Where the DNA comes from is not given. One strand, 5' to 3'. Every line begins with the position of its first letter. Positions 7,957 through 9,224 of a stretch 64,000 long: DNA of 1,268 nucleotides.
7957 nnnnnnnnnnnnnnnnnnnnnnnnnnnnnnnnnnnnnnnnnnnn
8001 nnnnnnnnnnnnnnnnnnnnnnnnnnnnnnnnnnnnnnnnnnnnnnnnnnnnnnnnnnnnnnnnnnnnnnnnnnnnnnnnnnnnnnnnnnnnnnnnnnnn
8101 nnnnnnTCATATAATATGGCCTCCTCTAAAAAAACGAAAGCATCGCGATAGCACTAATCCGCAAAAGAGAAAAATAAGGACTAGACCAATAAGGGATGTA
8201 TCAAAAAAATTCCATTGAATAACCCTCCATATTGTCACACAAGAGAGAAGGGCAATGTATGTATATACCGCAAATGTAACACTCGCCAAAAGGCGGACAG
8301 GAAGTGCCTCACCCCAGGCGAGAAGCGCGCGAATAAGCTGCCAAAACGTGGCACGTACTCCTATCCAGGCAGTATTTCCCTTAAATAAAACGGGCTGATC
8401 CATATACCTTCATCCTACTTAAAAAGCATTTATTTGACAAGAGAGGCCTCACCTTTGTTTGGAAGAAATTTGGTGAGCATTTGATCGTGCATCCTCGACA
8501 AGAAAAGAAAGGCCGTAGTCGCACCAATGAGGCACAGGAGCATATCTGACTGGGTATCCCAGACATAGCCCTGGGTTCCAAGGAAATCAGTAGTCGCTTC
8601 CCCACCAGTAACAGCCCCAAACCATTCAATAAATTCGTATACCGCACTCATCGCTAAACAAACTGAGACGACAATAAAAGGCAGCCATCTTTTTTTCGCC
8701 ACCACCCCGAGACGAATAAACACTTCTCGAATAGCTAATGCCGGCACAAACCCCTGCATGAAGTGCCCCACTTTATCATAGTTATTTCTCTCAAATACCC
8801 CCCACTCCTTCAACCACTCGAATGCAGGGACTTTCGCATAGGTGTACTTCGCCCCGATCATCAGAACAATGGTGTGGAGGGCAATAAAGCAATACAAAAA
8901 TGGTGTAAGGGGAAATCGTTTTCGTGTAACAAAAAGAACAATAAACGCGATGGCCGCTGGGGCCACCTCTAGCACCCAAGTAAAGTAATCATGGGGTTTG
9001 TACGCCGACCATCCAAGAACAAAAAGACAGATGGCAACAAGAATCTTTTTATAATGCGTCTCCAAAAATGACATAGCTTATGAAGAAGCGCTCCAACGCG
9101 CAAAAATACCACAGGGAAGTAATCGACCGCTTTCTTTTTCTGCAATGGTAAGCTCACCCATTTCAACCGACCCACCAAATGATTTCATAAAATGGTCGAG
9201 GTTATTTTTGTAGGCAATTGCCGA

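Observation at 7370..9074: Tightly coupled minus-strand operon of four tiny membrane proteins downstream of a YjdF-like gene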

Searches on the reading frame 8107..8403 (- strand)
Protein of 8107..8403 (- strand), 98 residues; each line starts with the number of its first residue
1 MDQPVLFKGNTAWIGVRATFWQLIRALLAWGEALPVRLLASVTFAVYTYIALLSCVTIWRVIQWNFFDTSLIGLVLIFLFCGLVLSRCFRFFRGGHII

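Call 3: search_protein_families(library=pfam, proteins=[window:8107-8403:-], max_evalue=1)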
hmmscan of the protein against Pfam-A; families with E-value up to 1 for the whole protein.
window:8107-8403:- (98 aa): 2 families
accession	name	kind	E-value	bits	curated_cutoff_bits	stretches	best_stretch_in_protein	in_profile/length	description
PF03617.18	IBV_3A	-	0.035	14.5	25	1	74-92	10-27/57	IBV 3A protein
PF24739.1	DUF7690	-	0.2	12.6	25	1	8-50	2-41/84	Domain of unknown function (DUF7690)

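Call 9: find_homologous_proteins(query=window:8107-8403:-, max_evalue=0.01)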
Query window:8107-8403:- (98 aa): 1 proteins with E <= 0.01 among 5 candidates.
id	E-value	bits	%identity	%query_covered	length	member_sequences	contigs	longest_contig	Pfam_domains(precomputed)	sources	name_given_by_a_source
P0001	4.6e-58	212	100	100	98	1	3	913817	-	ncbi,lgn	-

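Call 10: search_protein_families(library=ncbifam, proteins=[window:8107-8403:-], max_evalue=1)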
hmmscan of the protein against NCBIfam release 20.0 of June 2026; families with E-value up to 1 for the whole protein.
window:8107-8403:- (98 aa): 0 families

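Call 11: find_encoding_contigs(protein=P0001, flank=6000, max_places=6)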
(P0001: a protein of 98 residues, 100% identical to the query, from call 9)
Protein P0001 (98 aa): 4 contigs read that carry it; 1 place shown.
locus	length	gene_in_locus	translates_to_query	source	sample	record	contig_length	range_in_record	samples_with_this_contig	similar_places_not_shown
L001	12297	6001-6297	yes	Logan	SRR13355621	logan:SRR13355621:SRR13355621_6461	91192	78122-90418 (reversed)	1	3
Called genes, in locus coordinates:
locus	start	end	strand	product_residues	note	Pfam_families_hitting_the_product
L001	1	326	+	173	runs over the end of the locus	PF04542:Sigma70_r2, PF08281:Sigma70_r4_2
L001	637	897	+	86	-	-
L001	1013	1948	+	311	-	PF01116:F_bP_aldolase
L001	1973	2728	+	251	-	PF00483:NTP_transferase, PF01128:IspD, PF12804:NTP_transf_3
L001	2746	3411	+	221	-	PF00702:Hydrolase, PF12710:HAD (weak), PF13419:HAD_2, PF13242:Hydrolase_like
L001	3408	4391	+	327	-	PF01933:CofD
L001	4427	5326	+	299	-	PF10672:Methyltrans_SAM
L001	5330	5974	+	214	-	PF09997:DUF2238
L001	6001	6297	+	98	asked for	-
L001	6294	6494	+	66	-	-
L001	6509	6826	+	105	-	-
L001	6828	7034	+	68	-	-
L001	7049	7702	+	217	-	PF00849:PseudoU_synth_2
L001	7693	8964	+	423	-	PF27218:MJ0043_C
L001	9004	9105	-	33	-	-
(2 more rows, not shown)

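Call 38: find_homologous_proteins(query=A2, max_evalue=10)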
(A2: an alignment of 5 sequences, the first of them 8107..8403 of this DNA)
Query A2 (5 sequences) (98 aa, profile of the alignment): 7 proteins with E <= 10 among 5880 candidates.
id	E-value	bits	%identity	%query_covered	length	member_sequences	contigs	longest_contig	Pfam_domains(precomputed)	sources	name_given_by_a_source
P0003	2.7e-38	148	42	72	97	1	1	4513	-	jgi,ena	-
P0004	5.8e-38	147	41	72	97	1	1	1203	-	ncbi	-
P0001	3.3e-36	141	100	100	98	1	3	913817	-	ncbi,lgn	-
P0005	1.1e-30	124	24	89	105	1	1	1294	-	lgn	-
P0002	1.6e-30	123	25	58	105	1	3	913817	-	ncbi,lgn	-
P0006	4.0e-29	119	37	99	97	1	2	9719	-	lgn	-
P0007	2.1e-19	88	32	32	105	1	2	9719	-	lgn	-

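Call 40: find_encoding_contigs(protein=P0006, flank=8000, max_places=4)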
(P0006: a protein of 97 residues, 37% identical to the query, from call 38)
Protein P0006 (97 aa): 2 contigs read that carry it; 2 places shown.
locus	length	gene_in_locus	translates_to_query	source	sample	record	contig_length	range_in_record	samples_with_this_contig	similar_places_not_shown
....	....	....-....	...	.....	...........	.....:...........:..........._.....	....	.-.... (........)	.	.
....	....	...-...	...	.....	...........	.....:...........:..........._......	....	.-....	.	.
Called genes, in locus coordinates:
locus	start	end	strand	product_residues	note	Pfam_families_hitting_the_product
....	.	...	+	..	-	?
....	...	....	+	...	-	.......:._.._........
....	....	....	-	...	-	-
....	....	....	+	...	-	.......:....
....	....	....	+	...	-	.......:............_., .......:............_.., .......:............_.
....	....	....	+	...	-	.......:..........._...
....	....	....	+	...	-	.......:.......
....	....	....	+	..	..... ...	-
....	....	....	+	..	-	-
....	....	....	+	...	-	-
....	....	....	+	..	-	-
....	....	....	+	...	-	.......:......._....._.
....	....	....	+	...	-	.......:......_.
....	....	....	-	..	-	-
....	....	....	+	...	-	-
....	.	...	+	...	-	?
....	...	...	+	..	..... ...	-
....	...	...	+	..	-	-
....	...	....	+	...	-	-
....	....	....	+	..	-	-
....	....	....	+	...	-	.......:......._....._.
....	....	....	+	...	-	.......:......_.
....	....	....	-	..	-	-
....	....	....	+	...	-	-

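Call 41: find_encoding_contigs(protein=P0005, flank=3000, max_places=4)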
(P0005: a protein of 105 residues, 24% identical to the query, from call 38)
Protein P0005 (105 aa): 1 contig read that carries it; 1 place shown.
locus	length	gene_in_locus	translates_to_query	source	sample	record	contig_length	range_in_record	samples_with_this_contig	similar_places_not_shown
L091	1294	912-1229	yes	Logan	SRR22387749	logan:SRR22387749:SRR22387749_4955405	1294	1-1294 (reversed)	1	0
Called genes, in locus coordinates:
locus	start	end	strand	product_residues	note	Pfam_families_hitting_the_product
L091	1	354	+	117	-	?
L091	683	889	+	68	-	-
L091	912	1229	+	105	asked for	-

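Call 50: search_protein_families(library=phrogs, proteins=[window:8107-8403:-], max_evalue=1)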
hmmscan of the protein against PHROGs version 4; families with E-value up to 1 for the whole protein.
window:8107-8403:- (98 aa): 0 families

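Call 51: search_protein_families(library=padloc, proteins=[window:8107-8403:-], max_evalue=1)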
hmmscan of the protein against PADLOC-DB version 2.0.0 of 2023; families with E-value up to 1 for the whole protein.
window:8107-8403:- (98 aa): 1 family
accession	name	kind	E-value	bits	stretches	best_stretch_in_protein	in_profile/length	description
PDLC04670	PDC-M48A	-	0.036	12.3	1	53-88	22-57/164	-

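Call 54: search_protein_representatives(alignment_id=A5)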
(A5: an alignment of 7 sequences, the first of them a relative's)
Query: 7 sequences, 98 profile positions. Proteins with E-value up to 0.001 (for the whole library): 10; up to 1e-10: 8; up to 1e-30: 3. The best 10 are listed.
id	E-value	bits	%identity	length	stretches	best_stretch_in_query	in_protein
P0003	3.1e-37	143.1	-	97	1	1-97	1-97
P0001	2.3e-34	133.9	-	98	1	1-97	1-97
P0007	1.0e-31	125.4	-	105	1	1-97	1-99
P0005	4.2e-30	120.3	-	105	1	1-97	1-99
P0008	1.7e-18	83.0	-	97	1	1-97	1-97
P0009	2.6e-14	69.6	-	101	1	1-94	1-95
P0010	3.7e-13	65.9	-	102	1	1-94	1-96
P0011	4.5e-12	62.4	-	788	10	18-46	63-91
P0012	6.7e-06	42.6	-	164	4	9-41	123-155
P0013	1.4e-04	38.4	-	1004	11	10-28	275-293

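Call 56: find_encoding_contigs(protein=P0008, flank=8000, max_places=3)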
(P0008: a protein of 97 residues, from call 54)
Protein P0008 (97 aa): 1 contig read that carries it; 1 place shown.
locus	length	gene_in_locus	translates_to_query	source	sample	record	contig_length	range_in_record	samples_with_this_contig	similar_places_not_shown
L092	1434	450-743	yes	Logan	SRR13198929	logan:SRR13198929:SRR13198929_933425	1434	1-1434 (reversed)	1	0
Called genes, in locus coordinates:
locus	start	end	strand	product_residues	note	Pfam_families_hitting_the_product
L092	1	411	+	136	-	?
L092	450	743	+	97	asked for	-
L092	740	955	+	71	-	-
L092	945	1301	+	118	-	-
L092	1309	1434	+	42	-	?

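Call 57: find_encoding_contigs(protein=P0010, flank=8000, max_places=3)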
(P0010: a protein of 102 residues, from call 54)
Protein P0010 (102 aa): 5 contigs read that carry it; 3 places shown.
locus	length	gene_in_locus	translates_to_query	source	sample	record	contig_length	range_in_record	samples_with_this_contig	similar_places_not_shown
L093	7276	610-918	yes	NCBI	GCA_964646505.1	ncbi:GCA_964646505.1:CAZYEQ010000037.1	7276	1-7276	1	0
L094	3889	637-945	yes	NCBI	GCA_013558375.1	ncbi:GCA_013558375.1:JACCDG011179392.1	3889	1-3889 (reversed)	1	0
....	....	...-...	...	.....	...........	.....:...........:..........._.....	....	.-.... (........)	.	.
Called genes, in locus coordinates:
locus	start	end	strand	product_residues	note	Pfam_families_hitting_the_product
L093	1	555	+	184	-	?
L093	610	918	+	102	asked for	-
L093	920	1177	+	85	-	-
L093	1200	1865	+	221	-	PF00849:PseudoU_synth_2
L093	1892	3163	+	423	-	PF27218:MJ0043_C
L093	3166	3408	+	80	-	-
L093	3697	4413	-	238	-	-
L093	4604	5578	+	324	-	PF01479:S4, PF00849:PseudoU_synth_2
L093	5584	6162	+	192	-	PF00625:Guanylate_kin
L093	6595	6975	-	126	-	-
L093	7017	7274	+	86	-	?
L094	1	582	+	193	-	?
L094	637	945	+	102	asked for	-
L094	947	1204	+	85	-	-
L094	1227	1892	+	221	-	PF00849:PseudoU_synth_2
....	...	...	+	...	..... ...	-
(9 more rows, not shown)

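Call 58: find_encoding_contigs(protein=P0009, flank=8000, max_places=3)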
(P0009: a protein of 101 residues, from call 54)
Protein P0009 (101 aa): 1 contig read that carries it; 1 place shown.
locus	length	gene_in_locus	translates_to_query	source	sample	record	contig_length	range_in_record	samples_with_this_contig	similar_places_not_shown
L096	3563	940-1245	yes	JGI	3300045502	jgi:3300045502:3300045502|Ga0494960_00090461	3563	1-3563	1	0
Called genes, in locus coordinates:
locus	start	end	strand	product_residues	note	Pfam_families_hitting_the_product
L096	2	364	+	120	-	?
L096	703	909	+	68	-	-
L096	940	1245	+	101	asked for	-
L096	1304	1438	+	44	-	-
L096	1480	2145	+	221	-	PF00849:PseudoU_synth_2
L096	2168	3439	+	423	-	PF27218:MJ0043_C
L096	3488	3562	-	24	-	?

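Call 70: predict_structure(alignment_id=A5)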
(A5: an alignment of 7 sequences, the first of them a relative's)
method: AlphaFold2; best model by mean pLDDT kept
length: 98 residues; sequences in the alignment: 7
mean_pLDDT: 67.0   pTM: 0.42
mean pLDDT of the five models: 67.0, 64.7, 61.9, 60.8, 60.0
residues with pLDDT >= 90: 0; 70-90: 44; 50-70: 46; < 50: 8
segments of 3 or more residues with pLDDT < 50: 1-5, 96-98
pLDDT, mean of each block of 10 residues (from residue 1): 48 64 67 63 75 76 69 76 73 57
secondary structure, 60 per line:
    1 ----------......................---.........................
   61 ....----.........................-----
elements in order: H11-32 H36-64 H69-93

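Call 72: search_solved_structures(query=A5, max_evalue=10)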
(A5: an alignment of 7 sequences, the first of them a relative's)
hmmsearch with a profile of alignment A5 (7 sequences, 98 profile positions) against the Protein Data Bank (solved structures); distinct sequences matched with E-value up to 10: 1.
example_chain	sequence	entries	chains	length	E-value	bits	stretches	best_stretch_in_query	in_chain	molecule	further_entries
8wgh_4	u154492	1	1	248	1.2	13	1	46-90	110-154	Chlorophyll a-b binding protein 4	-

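Call 74: search_protein_families(library=pfam, alignment_id=A6, max_evalue=1)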
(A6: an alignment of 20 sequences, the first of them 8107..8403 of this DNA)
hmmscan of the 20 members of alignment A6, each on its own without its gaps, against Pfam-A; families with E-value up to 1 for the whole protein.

A. member 1, window:8107-8403:- (98 aa): 2 families
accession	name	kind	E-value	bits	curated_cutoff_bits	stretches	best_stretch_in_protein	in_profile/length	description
PF03617.18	IBV_3A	-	0.035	14.5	25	1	74-92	10-27/57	IBV 3A protein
PF24739.1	DUF7690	-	0.2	12.6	25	1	8-50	2-41/84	Domain of unknown function (DUF7690)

B. families by the number of members that match (of 20 scanned): 12 families
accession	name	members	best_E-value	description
PF12725.13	DUF3810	2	0.099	Protein of unknown function (DUF3810)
PF00689.26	Cation_ATPase_C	1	0.013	Cation transporting ATPase, C-terminus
PF11151.13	DUF2929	1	0.015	Protein of unknown function (DUF2929)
PF06816.18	NOD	1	0.022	NOTCH protein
PF03617.18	IBV_3A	1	0.035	IBV 3A protein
PF12233.13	p12I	1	0.05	Human adult T cell leukemia/lymphoma virus protein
PF05745.16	CRPA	1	0.082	Chlamydia 15 kDa cysteine-rich outer membrane protein (CRPA)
PF15938.10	DUF4750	1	0.082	Domain of unknown function (DUF4750)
PF04184.18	ST7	1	0.1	ST7 protein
PF17624.7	US30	1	0.12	Family of unknown function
PF24739.1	DUF7690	1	0.2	Domain of unknown function (DUF7690)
PF03814.21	KdpA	1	0.23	Potassium-transporting ATPase A subunit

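Call 75: fold_search(model_id=the predicted structure, library=pdb)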
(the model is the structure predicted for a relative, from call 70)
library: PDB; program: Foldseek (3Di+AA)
matches with E <= 10: 98; with E <= 0.001: 0
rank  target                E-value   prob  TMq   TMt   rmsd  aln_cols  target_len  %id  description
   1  8agc_D                1.3e+00  0.28  0.41  0.38  11.8        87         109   21  Structure of yeast oligosaccharylransferase complex with lipid-linked oligosaccharide and non-acceptor peptide bound (released 2022-12-07)
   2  8agb_F                1.6e+00  0.10  0.27  0.13  11.6       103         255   17  Structure of yeast oligosaccharylransferase complex with lipid-linked oligosaccharide bound (released 2022-12-07)
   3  7oci_H                1.7e+00  0.08  0.24  0.13  12.2       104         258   16  Cryo-EM structure of yeast Ost6p containing oligosaccharyltransferase complex (released 2022-02-16)
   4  9lli_O                1.8e+00  0.35  0.39  0.52   3.3        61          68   15  Cryo-EM structure of D1R in complex with de novo designed GEM targeting TM1/2/4 and GEM targeting TM3/4/5, and negativ (released 2026-03-04)
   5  1ors_C                2.2e+00  0.28  0.39  0.31   3.3        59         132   22  X-ray structure of the KvAP potassium channel voltage sensor in complex with an Fab (released 2003-05-06)
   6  3mq1_A                2.4e+00  0.16  0.40  0.39   6.7       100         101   13  Crystal Structure of Dust Mite Allergen Der p 5 (released 2010-06-02)
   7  6ezn_H                2.4e+00  0.07  0.26  0.13  11.4       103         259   16  Cryo-EM structure of the yeast oligosaccharyltransferase (OST) complex (released 2018-01-17)
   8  6c26_2                2.5e+00  0.15  0.38  0.35  12.4        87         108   17  The Cryo-EM structure of a eukaryotic oligosaccharyl transferase complex (released 2018-01-31)
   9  4jav_A                2.7e+00  0.23  0.46  0.20  17.3        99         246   11  Structural basis of a rationally rewired protein-protein interface (HK853wt and RR468mutant V13P, L14I, I17M and N21V) (released 2013-09-04)
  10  9tg4_E                2.9e+00  0.41  0.41  0.13   2.5        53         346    9  Structure of the YbjP lipoprotein bound to the AcrABZ-TolC efflux pump (released 2026-04-08)
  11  4h8s_D                3.9e+00  0.04  0.23  0.07  24.3        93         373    8  Crystal structure of human APPL2BARPH domain (released 2012-10-17)
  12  7oci_B                4.2e+00  0.13  0.41  0.38  11.9        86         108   16  Cryo-EM structure of yeast Ost6p containing oligosaccharyltransferase complex (released 2022-02-16)
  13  6bmn_B                4.5e+00  0.38  0.46  0.17   2.4        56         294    9  Structure of human DHHC20 palmitoyltransferase, space group P63 (released 2018-01-24)
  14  4h54_B                4.5e+00  0.18  0.44  0.17  12.6        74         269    9  Crystal structure of the diguanylate cyclase DgcZ (released 2013-07-03)
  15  3mq1_E                4.5e+00  0.09  0.34  0.34   6.5        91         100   12  Crystal Structure of Dust Mite Allergen Der p 5 (released 2010-06-02)
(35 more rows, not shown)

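Call 82: find_related_loci(query=A3, collection=viral_contigs, flank=5000)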
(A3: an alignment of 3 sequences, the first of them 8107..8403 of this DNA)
Query A3 (98 aa) in viral_contigs; peptide patterns used: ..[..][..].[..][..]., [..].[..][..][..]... (x = any residue, [..] = any of these).
91 stretches matched a pattern, but none encodes a relative of the query by tblastn (E <= 1e-3).

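Call 84: list_cluster_members(proteins=[window:8107-8403:-, window:7910-8110:-, window:7578-7895:-, window:7370-7576:-, window:8430-9074:-])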
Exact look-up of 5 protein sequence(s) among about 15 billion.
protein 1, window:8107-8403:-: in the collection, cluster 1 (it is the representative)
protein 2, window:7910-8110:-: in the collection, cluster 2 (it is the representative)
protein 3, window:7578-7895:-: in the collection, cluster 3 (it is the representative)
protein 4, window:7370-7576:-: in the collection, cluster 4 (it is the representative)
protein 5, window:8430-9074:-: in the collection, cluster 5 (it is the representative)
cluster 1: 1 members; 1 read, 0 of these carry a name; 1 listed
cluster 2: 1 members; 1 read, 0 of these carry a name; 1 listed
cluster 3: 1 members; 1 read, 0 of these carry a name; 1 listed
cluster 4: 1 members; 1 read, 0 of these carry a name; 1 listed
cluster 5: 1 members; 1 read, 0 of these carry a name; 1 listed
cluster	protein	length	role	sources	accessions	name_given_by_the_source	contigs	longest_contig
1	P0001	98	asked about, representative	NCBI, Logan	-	-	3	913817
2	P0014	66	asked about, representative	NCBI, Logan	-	-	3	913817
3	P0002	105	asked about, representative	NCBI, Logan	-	-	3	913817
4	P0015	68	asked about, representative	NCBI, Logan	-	-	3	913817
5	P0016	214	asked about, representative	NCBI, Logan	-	-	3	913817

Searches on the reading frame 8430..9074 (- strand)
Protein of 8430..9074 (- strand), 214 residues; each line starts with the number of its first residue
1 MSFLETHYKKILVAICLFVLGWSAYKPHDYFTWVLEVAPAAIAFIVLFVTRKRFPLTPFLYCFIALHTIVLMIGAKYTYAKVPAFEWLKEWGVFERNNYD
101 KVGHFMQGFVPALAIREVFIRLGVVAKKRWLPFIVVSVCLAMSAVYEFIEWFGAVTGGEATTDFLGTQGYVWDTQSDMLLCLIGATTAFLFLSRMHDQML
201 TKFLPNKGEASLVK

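Call 3: search_protein_families(library=pfam, proteins=[window:8430-9074:-], max_evalue=1)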
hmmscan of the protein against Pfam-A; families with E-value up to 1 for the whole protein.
window:8430-9074:- (214 aa): 1 family
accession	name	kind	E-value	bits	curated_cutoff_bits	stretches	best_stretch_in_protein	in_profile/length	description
PF09997.14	DUF2238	-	1.1e-53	181.3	26.4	1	42-180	2-139/140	Predicted membrane protein (DUF2238)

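Call 10: search_protein_families(library=ncbifam, proteins=[window:8430-9074:-], max_evalue=1)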
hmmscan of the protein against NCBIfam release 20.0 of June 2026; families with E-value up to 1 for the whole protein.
window:8430-9074:- (214 aa): 1 family
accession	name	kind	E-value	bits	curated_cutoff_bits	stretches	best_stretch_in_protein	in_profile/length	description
NF007369.0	PRK09867.1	equivalog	1.2e-61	208.3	353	1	18-203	19-204/209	hypothetical protein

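Call 25: find_related_loci(query=window:8430-9074:-, collection=metagenome_contigs, flank=6000)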
Query window:8430-9074:- (214 aa) in metagenome_contigs; peptide patterns used: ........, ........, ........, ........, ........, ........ (x = any residue, [..] = any of these).
274 stretches matched a pattern; 95 encode a relative of the query (tblastn E <= 1e-3); the best 80 are kept; 80 distinct loci.
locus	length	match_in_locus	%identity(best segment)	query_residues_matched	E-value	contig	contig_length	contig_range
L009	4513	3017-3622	80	1-202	4e-105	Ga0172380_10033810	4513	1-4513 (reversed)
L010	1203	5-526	78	39-213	3e-95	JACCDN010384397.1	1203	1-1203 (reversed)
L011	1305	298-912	56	1-207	1e-79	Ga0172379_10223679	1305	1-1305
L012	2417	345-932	57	13-208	8e-75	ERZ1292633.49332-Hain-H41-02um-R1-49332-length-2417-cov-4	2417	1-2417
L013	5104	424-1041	54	8-214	4e-71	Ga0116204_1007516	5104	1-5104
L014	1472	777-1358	56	9-202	9e-75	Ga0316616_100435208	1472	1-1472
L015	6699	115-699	56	9-203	7e-70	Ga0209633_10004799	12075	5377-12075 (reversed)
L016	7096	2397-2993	54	6-202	5e-69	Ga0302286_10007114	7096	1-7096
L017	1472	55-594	57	23-202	2e-72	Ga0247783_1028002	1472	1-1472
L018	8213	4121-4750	51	5-214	5e-68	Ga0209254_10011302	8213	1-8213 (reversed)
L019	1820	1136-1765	51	5-214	4e-70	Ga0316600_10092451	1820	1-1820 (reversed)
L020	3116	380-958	58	15-207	1e-67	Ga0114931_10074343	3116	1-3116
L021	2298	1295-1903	50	2-202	6e-68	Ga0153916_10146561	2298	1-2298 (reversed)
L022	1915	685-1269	57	9-200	1e-68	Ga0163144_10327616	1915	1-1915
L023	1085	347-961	52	9-212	2e-71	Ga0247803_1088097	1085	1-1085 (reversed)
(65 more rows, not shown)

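Call 50: search_protein_families(library=phrogs, proteins=[window:8430-9074:-], max_evalue=1)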
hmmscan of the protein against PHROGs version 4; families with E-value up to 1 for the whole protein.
window:8430-9074:- (214 aa): 0 families

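Call 51: search_protein_families(library=padloc, proteins=[window:8430-9074:-], max_evalue=1)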
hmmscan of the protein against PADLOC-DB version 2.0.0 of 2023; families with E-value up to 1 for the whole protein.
window:8430-9074:- (214 aa): 0 families
